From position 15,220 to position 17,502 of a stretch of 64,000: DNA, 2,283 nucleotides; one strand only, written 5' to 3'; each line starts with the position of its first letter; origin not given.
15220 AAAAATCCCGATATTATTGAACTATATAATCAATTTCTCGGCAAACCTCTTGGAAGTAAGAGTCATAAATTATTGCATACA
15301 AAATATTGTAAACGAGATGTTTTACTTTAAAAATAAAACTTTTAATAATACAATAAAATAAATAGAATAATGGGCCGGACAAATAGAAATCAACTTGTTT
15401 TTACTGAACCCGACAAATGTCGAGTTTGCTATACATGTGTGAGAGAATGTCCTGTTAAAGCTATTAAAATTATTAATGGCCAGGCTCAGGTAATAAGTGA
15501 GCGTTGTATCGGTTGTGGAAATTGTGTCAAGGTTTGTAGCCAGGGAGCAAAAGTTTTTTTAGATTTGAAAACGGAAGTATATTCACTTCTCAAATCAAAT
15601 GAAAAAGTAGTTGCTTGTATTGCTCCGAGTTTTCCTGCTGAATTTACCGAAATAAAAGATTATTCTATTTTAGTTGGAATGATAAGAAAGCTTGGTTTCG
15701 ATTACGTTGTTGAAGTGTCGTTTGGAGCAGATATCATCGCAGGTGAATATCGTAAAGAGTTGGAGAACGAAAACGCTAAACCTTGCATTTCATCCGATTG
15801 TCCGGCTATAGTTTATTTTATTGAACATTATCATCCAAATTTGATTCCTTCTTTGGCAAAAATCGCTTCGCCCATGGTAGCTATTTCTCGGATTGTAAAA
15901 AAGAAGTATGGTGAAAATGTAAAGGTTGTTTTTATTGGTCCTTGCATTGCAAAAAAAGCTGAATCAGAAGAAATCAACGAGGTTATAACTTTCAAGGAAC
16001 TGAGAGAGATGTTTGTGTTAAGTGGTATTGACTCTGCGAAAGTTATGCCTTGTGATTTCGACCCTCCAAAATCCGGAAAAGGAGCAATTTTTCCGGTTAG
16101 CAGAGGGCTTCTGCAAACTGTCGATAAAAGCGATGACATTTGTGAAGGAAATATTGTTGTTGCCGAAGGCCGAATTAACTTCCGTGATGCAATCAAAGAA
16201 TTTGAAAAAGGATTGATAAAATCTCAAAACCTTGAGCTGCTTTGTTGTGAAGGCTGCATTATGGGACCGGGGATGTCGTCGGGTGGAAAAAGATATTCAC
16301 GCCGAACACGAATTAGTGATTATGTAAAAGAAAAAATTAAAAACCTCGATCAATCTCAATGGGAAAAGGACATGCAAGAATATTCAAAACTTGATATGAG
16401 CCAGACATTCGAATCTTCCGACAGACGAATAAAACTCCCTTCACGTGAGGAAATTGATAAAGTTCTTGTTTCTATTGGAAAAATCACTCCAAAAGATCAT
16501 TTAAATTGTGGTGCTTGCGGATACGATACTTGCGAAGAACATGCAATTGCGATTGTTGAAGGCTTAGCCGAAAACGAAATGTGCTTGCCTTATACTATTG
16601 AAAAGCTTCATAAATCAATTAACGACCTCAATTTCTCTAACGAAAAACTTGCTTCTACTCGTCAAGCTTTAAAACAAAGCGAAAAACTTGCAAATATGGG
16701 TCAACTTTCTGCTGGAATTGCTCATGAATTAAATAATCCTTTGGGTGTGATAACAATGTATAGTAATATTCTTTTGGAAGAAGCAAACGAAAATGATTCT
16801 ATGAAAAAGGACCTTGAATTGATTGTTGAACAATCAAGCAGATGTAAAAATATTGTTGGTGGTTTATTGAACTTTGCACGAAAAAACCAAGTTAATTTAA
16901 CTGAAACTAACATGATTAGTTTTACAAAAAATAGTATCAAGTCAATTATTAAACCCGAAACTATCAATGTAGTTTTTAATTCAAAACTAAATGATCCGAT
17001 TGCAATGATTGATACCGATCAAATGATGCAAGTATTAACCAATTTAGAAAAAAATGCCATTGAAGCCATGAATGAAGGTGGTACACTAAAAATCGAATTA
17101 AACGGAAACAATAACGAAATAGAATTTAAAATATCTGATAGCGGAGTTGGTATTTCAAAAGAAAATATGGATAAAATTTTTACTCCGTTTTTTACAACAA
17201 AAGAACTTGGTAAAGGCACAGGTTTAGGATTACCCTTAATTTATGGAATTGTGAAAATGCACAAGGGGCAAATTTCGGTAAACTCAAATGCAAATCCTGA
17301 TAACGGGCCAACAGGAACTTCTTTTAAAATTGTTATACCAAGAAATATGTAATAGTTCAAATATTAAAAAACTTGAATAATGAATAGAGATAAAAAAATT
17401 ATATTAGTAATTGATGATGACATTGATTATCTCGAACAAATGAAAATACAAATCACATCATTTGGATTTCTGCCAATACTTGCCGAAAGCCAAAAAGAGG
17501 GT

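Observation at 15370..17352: HydS-type sensory hydrogenase domain fused directly to a histidine kinase (putative one-protein H2 sensor-transmitter)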

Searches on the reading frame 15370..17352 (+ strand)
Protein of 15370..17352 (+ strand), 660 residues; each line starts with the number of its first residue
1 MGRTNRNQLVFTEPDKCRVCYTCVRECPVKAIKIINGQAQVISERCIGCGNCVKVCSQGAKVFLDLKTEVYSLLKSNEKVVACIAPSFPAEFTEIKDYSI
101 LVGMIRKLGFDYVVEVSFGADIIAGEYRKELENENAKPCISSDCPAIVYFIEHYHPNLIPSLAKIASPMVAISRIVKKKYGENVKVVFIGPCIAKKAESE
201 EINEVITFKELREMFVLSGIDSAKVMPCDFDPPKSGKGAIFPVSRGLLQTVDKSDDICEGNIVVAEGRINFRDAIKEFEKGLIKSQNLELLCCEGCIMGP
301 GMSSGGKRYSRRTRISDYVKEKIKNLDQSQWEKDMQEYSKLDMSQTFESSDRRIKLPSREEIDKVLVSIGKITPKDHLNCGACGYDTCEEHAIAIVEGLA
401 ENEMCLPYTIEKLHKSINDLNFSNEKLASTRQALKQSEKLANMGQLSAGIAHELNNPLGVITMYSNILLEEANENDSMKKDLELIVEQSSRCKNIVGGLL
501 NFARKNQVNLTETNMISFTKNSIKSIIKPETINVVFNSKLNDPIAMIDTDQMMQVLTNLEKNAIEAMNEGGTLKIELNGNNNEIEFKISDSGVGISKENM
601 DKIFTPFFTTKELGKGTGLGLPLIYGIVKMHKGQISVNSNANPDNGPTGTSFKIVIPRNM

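Call 6: search_protein_families(library=pfam, proteins=[window:15370-17352:+], max_evalue=0.01)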
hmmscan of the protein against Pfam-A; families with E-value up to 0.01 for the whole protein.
window:15370-17352:+ (660 aa): 15 families
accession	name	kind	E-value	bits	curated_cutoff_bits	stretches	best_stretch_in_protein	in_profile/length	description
PF02906.19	Fe_hyd_lg_C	-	1.4e-49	169.4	22.1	1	78-300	1-245/245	Iron only hydrogenase large subunit, C-terminal domain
PF02518.31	HATPase_c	-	4.2e-22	79.1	26.4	1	548-658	2-109/111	Histidine kinase-, DNA gyrase B-, and HSP90-like ATPase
PF00512.31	HisKA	-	1.6e-13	50.9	26.9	1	443-506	2-64/66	His Kinase A (phospho-acceptor) domain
PF00037.32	Fer4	-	2.8e-09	36.8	21.1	2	40-60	2-22/24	4Fe-4S binding domain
PF13237.11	Fer4_10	-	5.6e-09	36.2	25.5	1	11-56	3-52/53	4Fe-4S dicluster domain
PF04060.18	FeS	-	1e-08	35.2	23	1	378-407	4-33/33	Putative Fe-S cluster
PF12838.12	Fer4_7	-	8.5e-07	29.8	27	1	16-60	1-52/52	4Fe-4S dicluster domain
PF13187.11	Fer4_9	-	1.1e-06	29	27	1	16-60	1-51/52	4Fe-4S dicluster domain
PF12797.12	Fer4_2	-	8.1e-06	25.9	24.5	1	43-57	7-21/22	4Fe-4S binding domain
PF12837.12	Fer4_6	-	2.4e-05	24.5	25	2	40-57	3-20/24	4Fe-4S binding domain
PF25160.1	LdpA_Fe-S-bd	-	8.1e-05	22.8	27.6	1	22-58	8-40/49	LdpA Fe-S cluster-binding domain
PF14501.12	HATPase_c_5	-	0.00016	22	22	1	551-640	5-91/102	GHKL domain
PF14697.11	Fer4_21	-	0.00017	22.1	35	1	14-56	5-51/59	4Fe-4S dicluster domain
PF13183.11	Fer4_8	-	0.0065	17.4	27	0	44-61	3-16/68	4Fe-4S dicluster domain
PF13484.11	Fer4_16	-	0.0072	17.5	30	0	16-34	1-19/66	4Fe-4S double cluster binding domain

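Call 8: search_solved_structures(query=window:15370-17352:+, max_evalue=0.001, show_alignments=3)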
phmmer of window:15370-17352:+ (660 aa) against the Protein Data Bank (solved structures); distinct sequences matched with E-value up to 0.001: 108 (the best 60 are shown).
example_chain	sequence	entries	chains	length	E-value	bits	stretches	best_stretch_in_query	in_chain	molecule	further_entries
9jfj_A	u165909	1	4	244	2.6e-30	108.6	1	432-642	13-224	Sensor histidine kinase ZraS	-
3d36_A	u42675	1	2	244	6.6e-26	94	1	436-642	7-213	Sporulation kinase B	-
3a0r_A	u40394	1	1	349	4.8e-25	91.2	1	431-638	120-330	Sensor protein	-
8vc9_A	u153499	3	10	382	2.5e-23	85.6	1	405-639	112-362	Leptospira virulence regulator B (LvrB) | histidine kinase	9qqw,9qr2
7p5h_A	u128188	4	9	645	5.8e-23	84.3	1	41-234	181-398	Fe-hydrogenase, subunit alpha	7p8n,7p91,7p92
8a6t_A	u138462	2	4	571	6.3e-23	84.2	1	7-251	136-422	Electron bifurcating hydrogenase subunit HydA1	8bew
5idj_A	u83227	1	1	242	2.3e-22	82.3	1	434-657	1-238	Histidine kinase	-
4jas_A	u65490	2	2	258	9.8e-22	80.3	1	444-642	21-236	Histidine kinase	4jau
5uht_A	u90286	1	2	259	4.5e-21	78.1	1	444-642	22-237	Sensor histidine kinase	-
2c2a_A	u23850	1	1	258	4.5e-21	78.1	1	444-642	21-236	SENSOR HISTIDINE KINASE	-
3dge_A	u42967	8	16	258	4.6e-21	78.1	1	444-642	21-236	Sensor protein | Histidine kinase | Sensor histidine kinase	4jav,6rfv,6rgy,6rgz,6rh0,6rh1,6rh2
6azr_A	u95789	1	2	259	8.4e-21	77.2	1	444-642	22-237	Sensor histidine kinase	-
6rh7_A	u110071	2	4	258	1.1e-19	73.5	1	444-642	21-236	Sensor histidine kinase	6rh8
8a7f_A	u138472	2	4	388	3.2e-19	72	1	418-649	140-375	Putative Sensory box protein,Sensor protein FixL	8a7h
8a3u_A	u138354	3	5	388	3.2e-19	72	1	418-649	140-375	Putative Sensory box protein,Sensor protein FixL | Putative Sensory box protein,Putative Sensory box protein,Sensor protein FixL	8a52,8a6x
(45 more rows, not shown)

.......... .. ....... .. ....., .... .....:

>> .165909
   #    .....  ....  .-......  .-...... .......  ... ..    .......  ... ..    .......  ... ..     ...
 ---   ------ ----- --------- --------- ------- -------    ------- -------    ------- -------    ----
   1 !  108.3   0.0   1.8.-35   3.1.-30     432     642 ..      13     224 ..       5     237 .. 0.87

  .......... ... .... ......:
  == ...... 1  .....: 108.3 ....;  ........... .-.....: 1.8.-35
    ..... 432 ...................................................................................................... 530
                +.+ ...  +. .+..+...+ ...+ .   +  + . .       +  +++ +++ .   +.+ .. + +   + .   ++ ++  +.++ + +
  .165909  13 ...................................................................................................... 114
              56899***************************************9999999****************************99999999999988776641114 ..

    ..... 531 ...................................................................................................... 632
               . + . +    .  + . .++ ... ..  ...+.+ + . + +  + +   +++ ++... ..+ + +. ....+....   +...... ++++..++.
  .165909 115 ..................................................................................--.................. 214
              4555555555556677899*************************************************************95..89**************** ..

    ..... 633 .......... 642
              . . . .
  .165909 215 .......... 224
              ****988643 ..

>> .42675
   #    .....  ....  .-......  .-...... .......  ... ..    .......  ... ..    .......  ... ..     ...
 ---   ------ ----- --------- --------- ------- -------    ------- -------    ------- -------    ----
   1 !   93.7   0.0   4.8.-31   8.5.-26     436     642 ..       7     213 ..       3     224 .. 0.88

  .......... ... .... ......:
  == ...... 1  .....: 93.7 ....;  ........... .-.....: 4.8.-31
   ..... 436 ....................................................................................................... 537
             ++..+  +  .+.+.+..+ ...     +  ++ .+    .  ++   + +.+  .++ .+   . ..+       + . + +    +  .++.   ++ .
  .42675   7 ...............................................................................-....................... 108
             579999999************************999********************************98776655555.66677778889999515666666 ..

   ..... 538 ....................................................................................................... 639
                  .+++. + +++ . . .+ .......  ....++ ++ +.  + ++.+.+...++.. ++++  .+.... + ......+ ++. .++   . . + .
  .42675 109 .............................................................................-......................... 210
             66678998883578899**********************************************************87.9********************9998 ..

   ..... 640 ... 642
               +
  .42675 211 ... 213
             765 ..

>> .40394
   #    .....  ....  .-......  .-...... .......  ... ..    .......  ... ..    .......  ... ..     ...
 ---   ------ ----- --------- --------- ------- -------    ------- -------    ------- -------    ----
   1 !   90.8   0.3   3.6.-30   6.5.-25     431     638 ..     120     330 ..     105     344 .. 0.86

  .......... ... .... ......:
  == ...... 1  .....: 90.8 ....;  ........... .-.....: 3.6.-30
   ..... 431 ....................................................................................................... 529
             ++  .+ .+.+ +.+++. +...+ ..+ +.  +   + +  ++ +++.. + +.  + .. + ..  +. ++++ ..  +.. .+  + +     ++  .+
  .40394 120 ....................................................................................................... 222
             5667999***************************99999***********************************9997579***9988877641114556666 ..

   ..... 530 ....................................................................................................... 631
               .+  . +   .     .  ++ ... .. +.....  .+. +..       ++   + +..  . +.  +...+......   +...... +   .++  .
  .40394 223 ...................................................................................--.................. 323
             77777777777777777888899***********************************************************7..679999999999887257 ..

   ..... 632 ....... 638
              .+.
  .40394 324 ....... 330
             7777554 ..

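Call 9: find_homologous_proteins(query=window:15370-17352:+, max_evalue=1e-10)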
Query window:15370-17352:+ (660 aa): 7923 proteins with E <= 1e-10 among 8000 candidates; the best 120 are listed.
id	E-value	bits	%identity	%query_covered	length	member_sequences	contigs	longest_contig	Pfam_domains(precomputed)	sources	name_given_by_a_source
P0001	0.0e+0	1482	100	100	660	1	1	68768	PF02906.20,PF12797.13,PF04060.19,PF00037.33,PF02518.32,PF00512.32,PF12838.13,PF13237.12,PF13187.12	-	-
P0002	0.0e+0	1349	89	100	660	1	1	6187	PF02906.20,PF12797.13,PF04060.19,PF12837.13,PF00037.33,PF02518.32,PF00512.32,PF12838.13,PF13237.12,PF13187.12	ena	-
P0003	0.0e+0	1346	89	100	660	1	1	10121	PF02906.20,PF12797.13,PF04060.19,PF12837.13,PF00037.33,PF02518.32,PF00512.32,PF12838.13,PF13237.12,PF13187.12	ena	-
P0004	0.0e+0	1343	89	100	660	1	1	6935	PF02906.20,PF12797.13,PF04060.19,PF12837.13,PF00037.33,PF02518.32,PF00512.32,PF12838.13,PF13237.12,PF13187.12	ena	-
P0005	0.0e+0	1343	89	100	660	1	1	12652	PF02906.20,PF12797.13,PF04060.19,PF12837.13,PF00037.33,PF02518.32,PF00512.32,PF12838.13,PF13237.12,PF13187.12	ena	-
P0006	0.0e+0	1342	89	100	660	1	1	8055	PF02906.20,PF12797.13,PF04060.19,PF12837.13,PF00037.33,PF02518.32,PF00512.32,PF12838.13,PF13237.12,PF13187.12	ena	-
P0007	0.0e+0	1342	89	100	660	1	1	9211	PF02906.20,PF12797.13,PF04060.19,PF12837.13,PF00037.33,PF02518.32,PF00512.32,PF12838.13,PF13237.12,PF13187.12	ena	-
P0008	0.0e+0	1342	89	100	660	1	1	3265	PF02906.20,PF12797.13,PF04060.19,PF12837.13,PF00037.33,PF02518.32,PF00512.32,PF12838.13,PF13237.12,PF13187.12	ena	-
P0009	0.0e+0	1339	89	100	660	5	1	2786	PF02906.20,PF12797.13,PF04060.19,PF12837.13,PF00037.33,PF02518.32,PF00512.32,PF12838.13,PF13237.12,PF13187.12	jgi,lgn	-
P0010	0.0e+0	1305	86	100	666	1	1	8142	PF02906.20,PF12797.13,PF04060.19,PF00037.33,PF02518.32,PF00512.32,PF12838.13,PF13237.12,PF13187.12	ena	-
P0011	0.0e+0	1087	70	100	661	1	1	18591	PF14697.12,PF02906.20,PF04060.19,PF00037.33,PF02518.32,PF00512.32,PF12838.13,PF13237.12,PF13187.12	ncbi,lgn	-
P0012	0.0e+0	1058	69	100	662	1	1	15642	PF02906.20,PF04060.19,PF12837.13,PF00037.33,PF02518.32,PF00512.32,PF12838.13,PF13237.12,PF13187.12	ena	-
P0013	0.0e+0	1056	69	100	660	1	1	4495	PF14697.12,PF02906.20,PF04060.19,PF00037.33,PF02518.32,PF00512.32,PF12838.13,PF25160.2,PF13237.12,PF13187.12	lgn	-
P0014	0.0e+0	1052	70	100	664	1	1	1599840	PF02906.20,PF04060.19,PF12837.13,PF00037.33,PF02518.32,PF00512.32,PF12838.13,PF13237.12,PF13187.12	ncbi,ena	-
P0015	0.0e+0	1052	70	100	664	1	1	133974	PF02906.20,PF04060.19,PF12837.13,PF00037.33,PF02518.32,PF00512.32,PF12838.13,PF13237.12,PF13187.12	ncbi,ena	-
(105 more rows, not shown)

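Call 20: find_related_loci(query=window:15370-17352:+, collection=genome_contigs, flank=10000)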
Query window:15370-17352:+ (660 aa) in genome_contigs; peptide patterns used: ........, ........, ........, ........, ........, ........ (x = any residue, [..] = any of these).
116 stretches matched a pattern; 66 encode a relative of the query (tblastn E <= 1e-3); 66 distinct loci.
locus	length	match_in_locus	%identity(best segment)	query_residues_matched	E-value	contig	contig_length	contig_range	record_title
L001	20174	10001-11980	89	1-660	0e+0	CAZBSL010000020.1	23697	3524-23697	MAG TPA_asm: uncultured Bacteroidales bacterium isolate binchicken_co243_243 genome assembly, contig: NODE_1562_length_2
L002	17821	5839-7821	70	1-660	0e+0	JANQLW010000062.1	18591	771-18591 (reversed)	MAG: Bacteroidales bacterium isolate PL25a_bin.72 k99_4033872, whole genome shotgun sequence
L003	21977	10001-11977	68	1-658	0e+0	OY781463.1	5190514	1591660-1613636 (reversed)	MAG: Bacteroidales bacterium isolate 1213159b-2f29-4165-836d-87c69f3987a4 genome assembly, chromosome: 1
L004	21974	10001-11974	68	1-658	0e+0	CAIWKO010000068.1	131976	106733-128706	MAG: uncultured Bacteroidales bacterium isolate AlinenLipids_bin-7433 genome assembly, contig: bin-7433:68/70, whole gen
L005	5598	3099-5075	67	1-659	0e+0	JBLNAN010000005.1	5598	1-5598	MAG: Syntrophothermus sp. isolate MAG176 PRJNA951521_bin35_renamed_4, whole genome shotgun sequence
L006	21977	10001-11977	65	1-658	0e+0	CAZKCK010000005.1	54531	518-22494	MAG TPA_asm: uncultured Bacteroidales bacterium isolate SRP272421_co2_161 genome assembly, contig: NODE_937_length_54531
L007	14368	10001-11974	65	1-658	0e+0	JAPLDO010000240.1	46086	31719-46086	MAG: Bacteroidetes bacterium isolate LacPavin_0920_WC90_MAG_43_10 LacPavin_0920_WC90_scaffold_596288, whole genome shotg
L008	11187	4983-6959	65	1-658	0e+0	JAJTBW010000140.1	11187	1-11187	MAG: Sphingobacteriia bacterium isolate MS_R2_22 NODE_1243_length_11187_cov_5.497125, whole genome shotgun sequence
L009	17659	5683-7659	64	1-658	0e+0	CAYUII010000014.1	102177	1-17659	MAG TPA_asm: uncultured Bacteroidales bacterium isolate binchicken_co104_28 genome assembly, contig: NODE_165_length_102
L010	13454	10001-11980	64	1-659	0e+0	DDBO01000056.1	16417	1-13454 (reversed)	MAG TPA_asm: Bacteroidales bacterium UBA2030 UBA2030_contig_3305, whole genome shotgun sequence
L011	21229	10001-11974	64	1-658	0e+0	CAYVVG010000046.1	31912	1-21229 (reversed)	MAG TPA_asm: uncultured Prolixibacteraceae bacterium isolate SRP220891_co1_52 genome assembly, contig: NODE_2682_length_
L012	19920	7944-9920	66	1-658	0e+0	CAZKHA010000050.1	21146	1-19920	MAG TPA_asm: uncultured Bacteroidales bacterium isolate SRP272421_co2_817 genome assembly, contig: NODE_6920_length_2114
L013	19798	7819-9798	64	1-659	0e+0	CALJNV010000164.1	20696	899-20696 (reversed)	MAG: uncultured Bacteroidales bacterium isolate R1_Bin_METABAT__22_1 genome assembly, contig: c_000000659876, whole geno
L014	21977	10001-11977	64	1-659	0e+0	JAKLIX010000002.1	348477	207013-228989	MAG: Bacteroidetes bacterium isolate RA.bin97 RA.bin97_2, whole genome shotgun sequence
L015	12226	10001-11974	64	1-658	0e+0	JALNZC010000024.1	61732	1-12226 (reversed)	MAG: Bacteroidales bacterium isolate SO_2017_GW1 bin 88 NODE_2645_length_61732_cov_1.294668_OW334_2017, whole genome sho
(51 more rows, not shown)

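Call 32: search_protein_families(library=pfam, alignment_id=A2, max_evalue=0.00001)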
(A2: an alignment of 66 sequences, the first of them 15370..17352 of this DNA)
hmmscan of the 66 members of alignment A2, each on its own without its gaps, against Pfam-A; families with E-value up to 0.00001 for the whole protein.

A. member 1, window:15370-17352:+ (660 aa): 9 families
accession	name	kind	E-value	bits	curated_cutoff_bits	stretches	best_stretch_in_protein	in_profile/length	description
PF02906.19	Fe_hyd_lg_C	-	1.4e-49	169.4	22.1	1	78-300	1-245/245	Iron only hydrogenase large subunit, C-terminal domain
PF02518.31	HATPase_c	-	4.2e-22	79.1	26.4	1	548-658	2-109/111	Histidine kinase-, DNA gyrase B-, and HSP90-like ATPase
PF00512.31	HisKA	-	1.6e-13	50.9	26.9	1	443-506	2-64/66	His Kinase A (phospho-acceptor) domain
PF00037.32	Fer4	-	2.8e-09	36.8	21.1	0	40-60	2-22/24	4Fe-4S binding domain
PF13237.11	Fer4_10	-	5.6e-09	36.2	25.5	1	11-56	3-52/53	4Fe-4S dicluster domain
PF04060.18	FeS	-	1e-08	35.2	23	1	378-407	4-33/33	Putative Fe-S cluster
PF12838.12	Fer4_7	-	8.5e-07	29.8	27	1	16-60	1-52/52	4Fe-4S dicluster domain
PF13187.11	Fer4_9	-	1.1e-06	29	27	1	16-60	1-51/52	4Fe-4S dicluster domain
PF12797.12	Fer4_2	-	8.1e-06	25.9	24.5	0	43-57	7-21/22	4Fe-4S binding domain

B. families by the number of members that match (of 66 scanned): 36 families (the first 25 are shown)
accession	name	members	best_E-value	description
PF02906.19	Fe_hyd_lg_C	66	3.1e-59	Iron only hydrogenase large subunit, C-terminal domain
PF04060.18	FeS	62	2e-11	Putative Fe-S cluster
PF13237.11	Fer4_10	59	1.2e-11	4Fe-4S dicluster domain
PF00037.32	Fer4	43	2.4e-13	4Fe-4S binding domain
PF12838.12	Fer4_7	37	4.1e-11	4Fe-4S dicluster domain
PF13187.11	Fer4_9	36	2e-08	4Fe-4S dicluster domain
PF02518.31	HATPase_c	35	3.8e-32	Histidine kinase-, DNA gyrase B-, and HSP90-like ATPase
PF00512.31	HisKA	33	1.4e-22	His Kinase A (phospho-acceptor) domain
PF12837.12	Fer4_6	18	5.3e-12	4Fe-4S binding domain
PF14697.11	Fer4_21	12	2.3e-10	4Fe-4S dicluster domain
PF25160.1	LdpA_Fe-S-bd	11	2.9e-09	LdpA Fe-S cluster-binding domain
PF00158.32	Sigma54_activat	10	4.7e-74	Sigma-54 interaction domain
PF25601.1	AAA_lid_14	10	8e-29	AAA+ ATPase lid domain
PF14532.12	Sigma54_activ_2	10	4.4e-25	Sigma-54 interaction domain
PF00989.32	PAS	7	5.4e-17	PAS fold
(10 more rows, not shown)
